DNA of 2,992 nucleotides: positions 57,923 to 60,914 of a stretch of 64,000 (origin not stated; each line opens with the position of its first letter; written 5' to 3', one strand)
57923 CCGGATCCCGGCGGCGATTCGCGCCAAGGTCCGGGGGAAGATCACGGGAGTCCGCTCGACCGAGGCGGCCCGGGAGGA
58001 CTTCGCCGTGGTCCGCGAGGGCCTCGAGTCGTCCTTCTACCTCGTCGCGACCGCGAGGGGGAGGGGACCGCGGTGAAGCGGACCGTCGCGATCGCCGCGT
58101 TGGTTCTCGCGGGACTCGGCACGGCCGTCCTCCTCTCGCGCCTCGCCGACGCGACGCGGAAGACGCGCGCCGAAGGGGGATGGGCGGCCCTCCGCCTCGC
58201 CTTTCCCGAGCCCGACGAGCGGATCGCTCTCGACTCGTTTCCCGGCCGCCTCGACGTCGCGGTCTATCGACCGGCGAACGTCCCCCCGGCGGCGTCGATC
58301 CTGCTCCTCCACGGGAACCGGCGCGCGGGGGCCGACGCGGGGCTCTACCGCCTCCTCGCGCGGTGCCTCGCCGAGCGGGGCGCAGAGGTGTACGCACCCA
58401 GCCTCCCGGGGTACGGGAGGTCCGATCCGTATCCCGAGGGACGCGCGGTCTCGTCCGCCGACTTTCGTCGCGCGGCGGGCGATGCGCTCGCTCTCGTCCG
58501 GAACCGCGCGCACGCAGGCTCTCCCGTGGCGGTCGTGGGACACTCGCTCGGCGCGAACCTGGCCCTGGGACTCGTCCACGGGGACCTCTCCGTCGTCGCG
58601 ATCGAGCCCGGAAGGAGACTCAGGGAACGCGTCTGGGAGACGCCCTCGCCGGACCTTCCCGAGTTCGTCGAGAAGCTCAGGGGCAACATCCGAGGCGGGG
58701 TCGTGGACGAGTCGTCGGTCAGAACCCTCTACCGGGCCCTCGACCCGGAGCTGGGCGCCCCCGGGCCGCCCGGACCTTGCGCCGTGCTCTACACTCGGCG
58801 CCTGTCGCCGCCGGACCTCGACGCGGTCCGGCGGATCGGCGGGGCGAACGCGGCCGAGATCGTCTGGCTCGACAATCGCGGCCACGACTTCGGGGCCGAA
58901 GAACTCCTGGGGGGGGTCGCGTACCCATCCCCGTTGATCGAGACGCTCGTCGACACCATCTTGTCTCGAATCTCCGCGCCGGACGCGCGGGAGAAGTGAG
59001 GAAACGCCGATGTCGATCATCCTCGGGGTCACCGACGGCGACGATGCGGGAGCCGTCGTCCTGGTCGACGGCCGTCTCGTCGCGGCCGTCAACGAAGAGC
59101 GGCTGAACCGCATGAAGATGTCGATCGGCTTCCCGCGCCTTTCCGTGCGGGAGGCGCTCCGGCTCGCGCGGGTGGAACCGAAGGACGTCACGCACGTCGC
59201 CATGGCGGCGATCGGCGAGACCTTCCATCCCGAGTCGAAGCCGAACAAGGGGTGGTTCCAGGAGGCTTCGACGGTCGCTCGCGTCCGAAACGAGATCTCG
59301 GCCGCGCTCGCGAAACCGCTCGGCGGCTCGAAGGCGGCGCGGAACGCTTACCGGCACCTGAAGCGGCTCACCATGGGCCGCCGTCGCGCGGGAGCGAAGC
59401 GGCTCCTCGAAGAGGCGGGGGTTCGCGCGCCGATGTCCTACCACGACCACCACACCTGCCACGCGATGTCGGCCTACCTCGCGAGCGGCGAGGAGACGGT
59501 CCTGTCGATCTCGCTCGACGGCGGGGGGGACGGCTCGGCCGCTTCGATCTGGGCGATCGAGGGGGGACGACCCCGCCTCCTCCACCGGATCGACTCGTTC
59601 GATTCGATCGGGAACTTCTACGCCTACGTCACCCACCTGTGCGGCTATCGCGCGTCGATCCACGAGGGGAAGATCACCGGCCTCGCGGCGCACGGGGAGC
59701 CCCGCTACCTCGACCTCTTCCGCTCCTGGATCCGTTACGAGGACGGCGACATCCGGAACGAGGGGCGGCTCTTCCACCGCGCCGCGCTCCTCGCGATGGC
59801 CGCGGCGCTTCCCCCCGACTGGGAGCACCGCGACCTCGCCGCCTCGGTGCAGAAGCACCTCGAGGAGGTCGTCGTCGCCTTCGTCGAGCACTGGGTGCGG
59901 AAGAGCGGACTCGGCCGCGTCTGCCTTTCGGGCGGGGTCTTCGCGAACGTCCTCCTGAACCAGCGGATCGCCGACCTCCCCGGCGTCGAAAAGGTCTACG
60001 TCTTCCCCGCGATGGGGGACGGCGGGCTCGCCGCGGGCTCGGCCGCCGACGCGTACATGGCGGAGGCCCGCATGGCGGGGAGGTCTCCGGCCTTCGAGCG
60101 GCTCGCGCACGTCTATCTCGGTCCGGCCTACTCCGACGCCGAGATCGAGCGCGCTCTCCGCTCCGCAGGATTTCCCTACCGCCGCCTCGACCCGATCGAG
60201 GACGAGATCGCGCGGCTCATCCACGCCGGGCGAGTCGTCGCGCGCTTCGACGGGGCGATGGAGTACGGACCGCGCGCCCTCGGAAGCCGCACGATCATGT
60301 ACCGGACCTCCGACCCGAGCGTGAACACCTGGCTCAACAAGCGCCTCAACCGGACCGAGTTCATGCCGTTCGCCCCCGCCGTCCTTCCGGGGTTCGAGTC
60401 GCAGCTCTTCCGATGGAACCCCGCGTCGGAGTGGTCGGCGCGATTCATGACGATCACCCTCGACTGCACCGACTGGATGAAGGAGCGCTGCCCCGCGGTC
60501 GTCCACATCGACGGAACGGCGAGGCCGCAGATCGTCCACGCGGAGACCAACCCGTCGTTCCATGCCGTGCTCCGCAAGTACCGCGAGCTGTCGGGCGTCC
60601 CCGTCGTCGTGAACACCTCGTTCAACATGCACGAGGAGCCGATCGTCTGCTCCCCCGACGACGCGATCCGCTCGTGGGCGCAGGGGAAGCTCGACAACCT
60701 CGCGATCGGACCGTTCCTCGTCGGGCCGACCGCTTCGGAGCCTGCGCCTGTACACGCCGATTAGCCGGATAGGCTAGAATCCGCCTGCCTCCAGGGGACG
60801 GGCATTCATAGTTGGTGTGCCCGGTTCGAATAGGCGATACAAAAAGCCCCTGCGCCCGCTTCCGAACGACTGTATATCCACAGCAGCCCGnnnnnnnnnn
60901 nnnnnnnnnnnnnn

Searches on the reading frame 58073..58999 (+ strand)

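Call 55: search_protein_families(library=pfam, proteins=[window:58073-58999:+], max_evalue=0.0001)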
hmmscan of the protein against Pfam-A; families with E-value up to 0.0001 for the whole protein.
window:58073-58999:+ (308 aa): 3 families
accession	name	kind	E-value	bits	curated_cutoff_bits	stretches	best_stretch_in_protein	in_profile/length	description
PF12146.15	Hydrolase_4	-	2.9e-11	43.6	27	1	71-169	2-95/239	Serine aminopeptidase, S33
PF12697.13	Abhydrolase_6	-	3e-11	44.8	26.3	1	76-235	1-148/217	Alpha/beta hydrolase family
PF00561.26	Abhydrolase_1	-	2.5e-09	37.6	25.8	1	76-165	3-84/245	alpha/beta hydrolase fold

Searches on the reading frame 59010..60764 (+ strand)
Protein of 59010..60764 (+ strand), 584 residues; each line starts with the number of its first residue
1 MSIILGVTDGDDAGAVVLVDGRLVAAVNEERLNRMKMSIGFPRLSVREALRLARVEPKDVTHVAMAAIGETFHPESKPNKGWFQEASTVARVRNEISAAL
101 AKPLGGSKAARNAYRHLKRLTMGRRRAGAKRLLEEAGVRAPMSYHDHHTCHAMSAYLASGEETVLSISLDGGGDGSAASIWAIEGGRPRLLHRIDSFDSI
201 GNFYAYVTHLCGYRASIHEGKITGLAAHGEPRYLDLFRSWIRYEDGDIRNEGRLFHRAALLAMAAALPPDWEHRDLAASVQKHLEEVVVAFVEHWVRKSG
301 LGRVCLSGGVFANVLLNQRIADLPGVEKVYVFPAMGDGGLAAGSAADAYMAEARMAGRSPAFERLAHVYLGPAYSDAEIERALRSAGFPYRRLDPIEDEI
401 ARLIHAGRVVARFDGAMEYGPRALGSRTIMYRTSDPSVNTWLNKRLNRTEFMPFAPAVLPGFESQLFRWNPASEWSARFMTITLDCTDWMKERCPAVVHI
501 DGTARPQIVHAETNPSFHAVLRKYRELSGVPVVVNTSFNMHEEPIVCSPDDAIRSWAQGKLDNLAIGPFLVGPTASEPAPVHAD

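Call 55: search_protein_families(library=pfam, proteins=[window:59010-60764:+], max_evalue=0.0001)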
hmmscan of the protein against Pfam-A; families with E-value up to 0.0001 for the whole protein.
window:59010-60764:+ (584 aa): 3 families
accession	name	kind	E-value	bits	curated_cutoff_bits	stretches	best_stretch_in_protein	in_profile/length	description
PF16861.10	Carbam_trans_C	-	5.8e-53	179.4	27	1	401-571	1-168/170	Carbamoyltransferase C-terminus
PF02543.21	Carbam_trans_N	-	7.1e-36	124.8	24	1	4-345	2-345/346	Carbamoyltransferase N-terminus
PF22521.2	HypF_C_2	-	9.2e-09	35.9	27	1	257-343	150-240/241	Carbamoyltransferase, Kae1-like Domain, second subdomain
